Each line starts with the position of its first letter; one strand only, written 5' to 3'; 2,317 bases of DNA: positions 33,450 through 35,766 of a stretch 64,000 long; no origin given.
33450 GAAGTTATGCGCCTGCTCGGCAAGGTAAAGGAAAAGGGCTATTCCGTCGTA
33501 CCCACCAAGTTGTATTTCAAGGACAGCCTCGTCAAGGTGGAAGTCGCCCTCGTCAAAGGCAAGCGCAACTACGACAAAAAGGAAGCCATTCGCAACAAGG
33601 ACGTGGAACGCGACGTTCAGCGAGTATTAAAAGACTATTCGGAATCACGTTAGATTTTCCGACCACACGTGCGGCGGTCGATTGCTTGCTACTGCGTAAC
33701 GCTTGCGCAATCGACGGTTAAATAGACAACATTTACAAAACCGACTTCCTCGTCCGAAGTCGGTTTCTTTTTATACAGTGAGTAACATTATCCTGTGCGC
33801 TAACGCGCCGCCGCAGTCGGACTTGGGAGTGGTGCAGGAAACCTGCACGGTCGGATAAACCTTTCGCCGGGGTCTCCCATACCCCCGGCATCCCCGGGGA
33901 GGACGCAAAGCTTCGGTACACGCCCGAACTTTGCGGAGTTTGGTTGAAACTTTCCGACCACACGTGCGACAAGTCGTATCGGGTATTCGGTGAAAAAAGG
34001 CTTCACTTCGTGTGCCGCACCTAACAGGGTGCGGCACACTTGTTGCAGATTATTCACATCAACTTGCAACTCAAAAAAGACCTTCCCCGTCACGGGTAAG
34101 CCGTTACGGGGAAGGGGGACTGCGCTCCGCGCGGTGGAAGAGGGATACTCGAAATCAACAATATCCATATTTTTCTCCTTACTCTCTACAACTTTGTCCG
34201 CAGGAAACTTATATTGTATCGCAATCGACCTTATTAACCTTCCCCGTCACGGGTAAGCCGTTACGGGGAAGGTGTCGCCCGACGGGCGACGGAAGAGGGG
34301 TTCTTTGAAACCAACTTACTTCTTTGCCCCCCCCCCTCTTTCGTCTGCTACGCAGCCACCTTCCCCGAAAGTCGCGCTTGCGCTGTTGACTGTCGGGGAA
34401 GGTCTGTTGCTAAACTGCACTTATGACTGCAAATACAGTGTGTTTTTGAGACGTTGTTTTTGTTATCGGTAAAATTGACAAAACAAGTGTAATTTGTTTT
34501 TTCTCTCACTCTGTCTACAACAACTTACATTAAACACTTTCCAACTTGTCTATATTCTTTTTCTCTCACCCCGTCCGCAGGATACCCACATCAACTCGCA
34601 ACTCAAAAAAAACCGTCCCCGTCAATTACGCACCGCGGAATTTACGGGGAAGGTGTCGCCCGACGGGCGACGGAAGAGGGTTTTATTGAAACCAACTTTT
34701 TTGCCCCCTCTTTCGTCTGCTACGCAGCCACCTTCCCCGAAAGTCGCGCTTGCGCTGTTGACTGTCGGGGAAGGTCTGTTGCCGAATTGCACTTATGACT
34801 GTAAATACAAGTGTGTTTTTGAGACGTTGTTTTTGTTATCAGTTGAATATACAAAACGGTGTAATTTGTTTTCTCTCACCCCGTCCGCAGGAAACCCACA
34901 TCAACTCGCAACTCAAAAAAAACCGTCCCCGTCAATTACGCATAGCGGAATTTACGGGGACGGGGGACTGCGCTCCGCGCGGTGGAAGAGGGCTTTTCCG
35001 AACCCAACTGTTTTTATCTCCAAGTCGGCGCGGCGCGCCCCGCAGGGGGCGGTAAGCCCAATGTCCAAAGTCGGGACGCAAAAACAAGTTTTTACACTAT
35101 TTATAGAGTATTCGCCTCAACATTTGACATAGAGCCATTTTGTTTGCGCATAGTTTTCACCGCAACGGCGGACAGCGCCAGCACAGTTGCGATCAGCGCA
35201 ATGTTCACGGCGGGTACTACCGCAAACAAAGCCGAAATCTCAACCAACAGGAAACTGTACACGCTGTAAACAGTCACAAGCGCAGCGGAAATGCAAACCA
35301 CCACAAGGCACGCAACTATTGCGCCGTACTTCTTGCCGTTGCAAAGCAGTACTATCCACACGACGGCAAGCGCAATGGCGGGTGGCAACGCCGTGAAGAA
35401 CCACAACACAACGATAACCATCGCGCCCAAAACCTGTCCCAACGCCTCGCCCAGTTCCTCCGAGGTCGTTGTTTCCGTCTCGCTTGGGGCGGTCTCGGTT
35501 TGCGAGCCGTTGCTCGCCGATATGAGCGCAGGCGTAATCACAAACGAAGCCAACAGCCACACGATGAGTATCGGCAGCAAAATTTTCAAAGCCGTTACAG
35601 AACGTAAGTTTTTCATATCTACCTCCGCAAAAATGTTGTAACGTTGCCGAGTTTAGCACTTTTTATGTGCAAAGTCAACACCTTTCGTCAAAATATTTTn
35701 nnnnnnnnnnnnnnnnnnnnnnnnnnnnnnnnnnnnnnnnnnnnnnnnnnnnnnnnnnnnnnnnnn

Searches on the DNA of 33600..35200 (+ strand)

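Call 23: search_rna_families(source=window, start=33600, end=35200, threshold=evalue, max_evalue=10)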
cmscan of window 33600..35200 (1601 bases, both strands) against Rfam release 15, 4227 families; matches with E-value up to 10: 3.
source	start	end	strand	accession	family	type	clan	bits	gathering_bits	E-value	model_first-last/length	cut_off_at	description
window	33703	33887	+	RF00629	P24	Gene;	-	17.1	100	0.062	1-255/255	no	Pseudomonas sRNA P24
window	34176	34274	-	RF01070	sucA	Cis-reg;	-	17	40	4.7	1-83/83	no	SucA RNA motif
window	33823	33901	+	RF03063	Streptomyces-metK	Gene; sRNA;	-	15.5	44.2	4.4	1-117/117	no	Streptomyces-metK RNA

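Call 29: build_rna_model(alignment_id=A1, structure=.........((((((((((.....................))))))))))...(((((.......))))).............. )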
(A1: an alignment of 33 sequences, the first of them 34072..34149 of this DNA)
Model R1 built from alignment A1 (33 sequences, 84 columns); structure: as given.
model positions 77; base pairs 15; branch points 1; effective number of sequences 2.27; information 0.735 bits per position. Calibrated on 0.2 Mb of random sequence (short: E-values are rough).
structure used (alignment columns):
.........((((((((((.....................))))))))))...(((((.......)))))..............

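Call 30: search_with_rna_model(model_id=R1, sources=[window, L001, L002, L003, L004, L005, L006, L007, L008, L009, L010, L011, L012, L013, L014, L015, L016, L017, L018, L019, L020, L021, L022, L023], max_evalue=1)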
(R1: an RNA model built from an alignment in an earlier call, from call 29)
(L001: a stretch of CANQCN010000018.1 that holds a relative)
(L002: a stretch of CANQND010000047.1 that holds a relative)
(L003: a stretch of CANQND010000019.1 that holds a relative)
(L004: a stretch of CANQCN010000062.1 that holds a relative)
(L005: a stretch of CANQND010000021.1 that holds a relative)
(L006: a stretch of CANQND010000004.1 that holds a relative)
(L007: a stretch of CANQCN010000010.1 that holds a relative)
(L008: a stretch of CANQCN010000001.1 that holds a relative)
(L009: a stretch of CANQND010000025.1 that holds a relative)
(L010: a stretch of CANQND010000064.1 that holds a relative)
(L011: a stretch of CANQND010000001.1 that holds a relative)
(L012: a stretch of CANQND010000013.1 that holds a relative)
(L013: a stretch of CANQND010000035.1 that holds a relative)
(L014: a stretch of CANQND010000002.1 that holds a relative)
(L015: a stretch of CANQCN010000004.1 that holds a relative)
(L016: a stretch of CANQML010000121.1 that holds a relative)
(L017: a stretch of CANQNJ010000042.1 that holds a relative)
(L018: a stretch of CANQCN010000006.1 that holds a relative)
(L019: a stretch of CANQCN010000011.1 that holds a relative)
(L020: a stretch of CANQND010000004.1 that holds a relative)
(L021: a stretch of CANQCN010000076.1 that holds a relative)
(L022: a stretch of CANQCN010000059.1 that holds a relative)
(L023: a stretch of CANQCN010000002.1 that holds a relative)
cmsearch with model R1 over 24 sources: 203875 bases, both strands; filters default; matches with E-value up to 1: 106.
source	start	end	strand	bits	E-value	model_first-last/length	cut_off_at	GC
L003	778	854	+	96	4.6e-29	1-77/77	no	0.6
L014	509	585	-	93.8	2.5e-28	1-77/77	no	0.6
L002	963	1039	+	92.2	8.8e-28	1-77/77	no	0.62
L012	2127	2203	-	92.1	9.1e-28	1-77/77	no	0.64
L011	5778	5854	+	91.2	1.9e-27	1-77/77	no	0.65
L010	4693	4769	+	91.1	1.9e-27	1-77/77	no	0.57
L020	7312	7388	+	90.9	2.4e-27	1-77/77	no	0.6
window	34072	34149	+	88.8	1.2e-26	1-77/77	no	0.62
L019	4142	4216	+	86.8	5e-26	1-77/77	no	0.6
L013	2695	2768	+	85.1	1.9e-25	1-77/77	no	0.59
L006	1962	2038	+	84.8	2.4e-25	1-77/77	no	0.6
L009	4140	4213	+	84.5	3.1e-25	1-77/77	no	0.57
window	61120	61197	+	84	4.3e-25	1-77/77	no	0.62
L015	3763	3845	+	83.9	4.8e-25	1-77/77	no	0.54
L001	242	324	-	82.8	1.1e-24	1-77/77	no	0.53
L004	4915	4997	+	81.7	2.5e-24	1-77/77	no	0.49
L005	2442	2515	-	81.6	2.7e-24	1-77/77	no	0.59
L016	4939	5012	+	80.9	4.8e-24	1-77/77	no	0.55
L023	31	113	-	79.1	1.8e-23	1-77/77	no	0.55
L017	742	825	+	78.9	2.1e-23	1-77/77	no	0.57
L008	5637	5714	-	76.4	1.5e-22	6-77/77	5'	0.55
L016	5354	5433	-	74.9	4.5e-22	1-77/77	no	0.57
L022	1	80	+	74.4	6.5e-22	4-77/77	5'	0.54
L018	334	414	-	74.2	7.7e-22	1-77/77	no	0.51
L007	2538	2618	-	74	8.9e-22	1-77/77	no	0.53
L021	154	236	+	73.9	9.9e-22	1-77/77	no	0.58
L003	1309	1389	-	72.3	3.3e-21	1-77/77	no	0.56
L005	2206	2286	+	72.1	3.9e-21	1-77/77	no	0.63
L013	3217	3297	+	71.6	5.5e-21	1-77/77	no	0.58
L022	255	335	+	68.1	8.3e-20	1-77/77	no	0.54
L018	438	513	+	67.2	1.6e-19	1-77/77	no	0.55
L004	4815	4890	-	65.8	4.8e-19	1-77/77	no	0.57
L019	4385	4460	-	65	8.5e-19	1-77/77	no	0.57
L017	844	919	-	63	3.9e-18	1-77/77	no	0.57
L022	160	235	-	62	8.4e-18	1-77/77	no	0.58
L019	4296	4366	+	60.7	2.2e-17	1-77/77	no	0.59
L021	1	75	-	58.7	1e-16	1-76/77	3'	0.57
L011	797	861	+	42.2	2.9e-11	1-77/77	no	0.62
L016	5595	5655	+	26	7.1e-06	1-77/77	no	0.66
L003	787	821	-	25.8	7.8e-06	10-44/77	no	0.69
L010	4702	4736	-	25.8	7.8e-06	10-44/77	no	0.69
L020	7321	7355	-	25.8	7.8e-06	10-44/77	no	0.69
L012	2160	2194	+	25.8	7.8e-06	10-44/77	no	0.69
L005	2472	2506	+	23.7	3.9e-05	10-44/77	no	0.69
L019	4151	4185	-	22.9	7e-05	10-44/77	no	0.69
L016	4889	4991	-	22.5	0.0001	1-77/77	no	0.59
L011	5787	5821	-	22.3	0.00012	10-44/77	no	0.71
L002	972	1006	-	22.3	0.00012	10-44/77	no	0.71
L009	4149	4183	-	22.3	0.00012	10-44/77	no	0.71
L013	2704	2738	-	22.3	0.00012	10-44/77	no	0.71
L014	542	576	+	22.3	0.00012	10-44/77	no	0.71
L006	1971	2005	-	22.1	0.00013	10-44/77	no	0.69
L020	7665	7718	+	21.3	0.00024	1-77/77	no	0.54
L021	23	133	+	20.7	0.00038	1-77/77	no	0.5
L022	192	226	+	19.7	0.00085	10-44/77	no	0.63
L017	876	910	+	19.7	0.00085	10-44/77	no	0.63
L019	4417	4451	+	19.7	0.00085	10-44/77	no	0.63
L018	532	580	-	19.3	0.0011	1-77/77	no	0.57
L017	751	791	-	18.5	0.002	10-44/77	no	0.56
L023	64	104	+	18.5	0.0021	10-44/77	no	0.54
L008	5670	5710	+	17.4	0.005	10-44/77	no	0.56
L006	1793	1869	+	17.3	0.0054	1-77/77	no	0.61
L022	523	596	+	17.2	0.0057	1-77/77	no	0.53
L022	7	47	-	16.6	0.0088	10-44/77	no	0.54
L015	4179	4252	+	16.5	0.0092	1-77/77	no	0.57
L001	275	315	+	15.1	0.027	10-44/77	no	0.59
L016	5478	5581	+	14.3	0.053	1-77/77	no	0.58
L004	425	463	+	13.7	0.078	1-77/77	no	0.51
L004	329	402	+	12.9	0.15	1-77/77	no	0.57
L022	103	141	+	12.4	0.22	1-77/77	no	0.54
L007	2569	2609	+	11.9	0.33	10-44/77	no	0.59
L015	3578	3650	-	11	0.63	1-77/77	no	0.51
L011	6110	6176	-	10.9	0.69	1-77/77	no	0.45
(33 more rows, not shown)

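Call 46: search_with_rna_model(model_id=R1, sources=[L038, L049, L035, L044, L024, L025, L030, L031, L032], max_evalue=0.1)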
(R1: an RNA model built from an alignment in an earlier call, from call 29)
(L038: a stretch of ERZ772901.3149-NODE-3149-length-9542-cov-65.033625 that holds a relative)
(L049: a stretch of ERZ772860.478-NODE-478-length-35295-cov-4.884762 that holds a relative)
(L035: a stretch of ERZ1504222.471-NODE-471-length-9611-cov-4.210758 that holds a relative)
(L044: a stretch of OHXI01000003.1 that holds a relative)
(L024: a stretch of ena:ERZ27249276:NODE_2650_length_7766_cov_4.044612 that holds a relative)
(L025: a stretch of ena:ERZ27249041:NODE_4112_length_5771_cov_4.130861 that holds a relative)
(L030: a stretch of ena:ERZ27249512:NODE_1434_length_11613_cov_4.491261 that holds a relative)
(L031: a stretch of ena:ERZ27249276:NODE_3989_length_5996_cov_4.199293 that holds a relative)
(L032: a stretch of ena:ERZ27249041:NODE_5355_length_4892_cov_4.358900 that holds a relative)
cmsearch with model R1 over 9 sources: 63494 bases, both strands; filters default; matches with E-value up to 0.1: 16.
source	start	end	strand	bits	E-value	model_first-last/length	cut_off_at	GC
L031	2799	2874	-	81.1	1.3e-24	1-77/77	no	0.62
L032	4384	4459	-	81.1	1.3e-24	1-77/77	no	0.62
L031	3239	3314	-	80.5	1.9e-24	1-77/77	no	0.62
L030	6246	6321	-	79.8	3.5e-24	1-77/77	no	0.63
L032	4824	4892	-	70.3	4.7e-21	8-77/77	5'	0.67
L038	9331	9391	-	48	1.1e-13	1-77/77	no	0.69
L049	8606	8665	-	39.1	9.9e-11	1-77/77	no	0.65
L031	3137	3219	+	33.2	8.8e-09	1-77/77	no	0.63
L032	4722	4804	+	33.2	8.8e-09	1-77/77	no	0.63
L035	5809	5899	-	24.9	4.8e-06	1-77/77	no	0.51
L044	2598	2689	-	24.8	5.2e-06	1-77/77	no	0.5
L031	3271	3305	+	24.3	8.1e-06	10-44/77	no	0.66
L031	2822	2896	+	21.8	5.4e-05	1-77/77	no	0.55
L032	4407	4481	+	21.8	5.4e-05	1-77/77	no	0.55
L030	6278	6312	+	19.9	0.00022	10-44/77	no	0.71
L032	4856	4890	+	18.8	0.00051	10-44/77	no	0.69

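Call 62: search_with_rna_model(model_id=R1, sources=[L057, L058, L059, L060, L053, L054], max_evalue=1)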
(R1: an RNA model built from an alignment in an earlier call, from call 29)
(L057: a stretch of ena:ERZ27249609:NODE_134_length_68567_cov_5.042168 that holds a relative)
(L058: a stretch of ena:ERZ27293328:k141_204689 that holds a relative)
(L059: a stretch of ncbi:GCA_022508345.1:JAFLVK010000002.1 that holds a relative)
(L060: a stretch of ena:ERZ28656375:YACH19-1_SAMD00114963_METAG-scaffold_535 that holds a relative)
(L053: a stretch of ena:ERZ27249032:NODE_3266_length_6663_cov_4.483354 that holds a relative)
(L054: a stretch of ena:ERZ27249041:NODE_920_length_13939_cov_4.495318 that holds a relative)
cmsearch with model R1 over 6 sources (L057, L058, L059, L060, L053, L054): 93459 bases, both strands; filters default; matches with E-value up to 1: 7.
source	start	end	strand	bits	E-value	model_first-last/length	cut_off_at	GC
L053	5694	5777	+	73.1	8e-22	1-77/77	no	0.57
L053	6088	6154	+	66.7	1.1e-19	1-68/77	3'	0.63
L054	5694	5771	+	65.5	2.7e-19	1-71/77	3'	0.58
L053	6097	6131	-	20.7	0.00018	10-44/77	no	0.69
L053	5647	5752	-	14.6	0.018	1-77/77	no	0.46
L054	5647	5752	-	14.6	0.018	1-77/77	no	0.46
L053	5797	5839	+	12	0.14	1-77/77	no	0.49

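Call 76: search_with_rna_model(model_id=R1, sources=[L061, L062], max_evalue=0.01)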
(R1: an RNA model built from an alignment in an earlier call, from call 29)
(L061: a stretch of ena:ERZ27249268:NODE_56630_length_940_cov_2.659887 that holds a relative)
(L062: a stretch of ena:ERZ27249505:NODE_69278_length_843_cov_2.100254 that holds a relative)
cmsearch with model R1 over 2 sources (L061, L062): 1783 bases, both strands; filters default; matches with E-value up to 0.01: 7.
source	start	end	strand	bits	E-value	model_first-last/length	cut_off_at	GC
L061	308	385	+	84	3.8e-27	1-77/77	no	0.62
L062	282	359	+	84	3.8e-27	1-77/77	no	0.62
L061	1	55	-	24.2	2.4e-07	1-46/77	3'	0.6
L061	317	351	-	23.3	4.7e-07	10-44/77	no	0.69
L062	291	325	-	23.3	4.7e-07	10-44/77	no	0.69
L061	404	446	+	12.8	0.0014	1-77/77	no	0.51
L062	378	420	+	12.8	0.0014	1-77/77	no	0.51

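Call 80: search_with_rna_model(model_id=R1, sources=[L063, L064], max_evalue=1)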
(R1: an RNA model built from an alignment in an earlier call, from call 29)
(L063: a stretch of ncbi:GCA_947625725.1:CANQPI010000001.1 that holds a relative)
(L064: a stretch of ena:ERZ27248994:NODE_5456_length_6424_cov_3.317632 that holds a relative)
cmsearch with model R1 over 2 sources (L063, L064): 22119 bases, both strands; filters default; matches with E-value up to 1: 0.
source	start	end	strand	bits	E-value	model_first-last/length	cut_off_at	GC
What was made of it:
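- Relatives manage without the family (calls 62, 80).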

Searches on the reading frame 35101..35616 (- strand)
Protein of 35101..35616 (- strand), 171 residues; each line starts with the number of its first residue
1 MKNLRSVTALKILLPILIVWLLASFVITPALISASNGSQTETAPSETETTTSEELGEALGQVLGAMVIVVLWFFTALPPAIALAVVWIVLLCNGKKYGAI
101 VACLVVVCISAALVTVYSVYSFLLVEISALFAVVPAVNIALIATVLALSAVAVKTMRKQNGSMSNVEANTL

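Call 20: search_protein_families(library=pfam, proteins=[window:35101-35616:-])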
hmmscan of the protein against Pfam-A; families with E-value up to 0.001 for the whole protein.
window:35101-35616:- (171 aa): 0 families

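Call 72: search_protein_families(library=pfam, proteins=[window:35101-35616:-], max_evalue=0.1)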
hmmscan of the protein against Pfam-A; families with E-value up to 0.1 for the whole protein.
window:35101-35616:- (171 aa): 1 family
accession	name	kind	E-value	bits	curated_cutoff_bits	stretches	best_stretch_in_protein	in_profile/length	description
PF14257.11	DUF4349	-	0.027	14.3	27.7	1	40-90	157-212/213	Domain of unknown function (DUF4349)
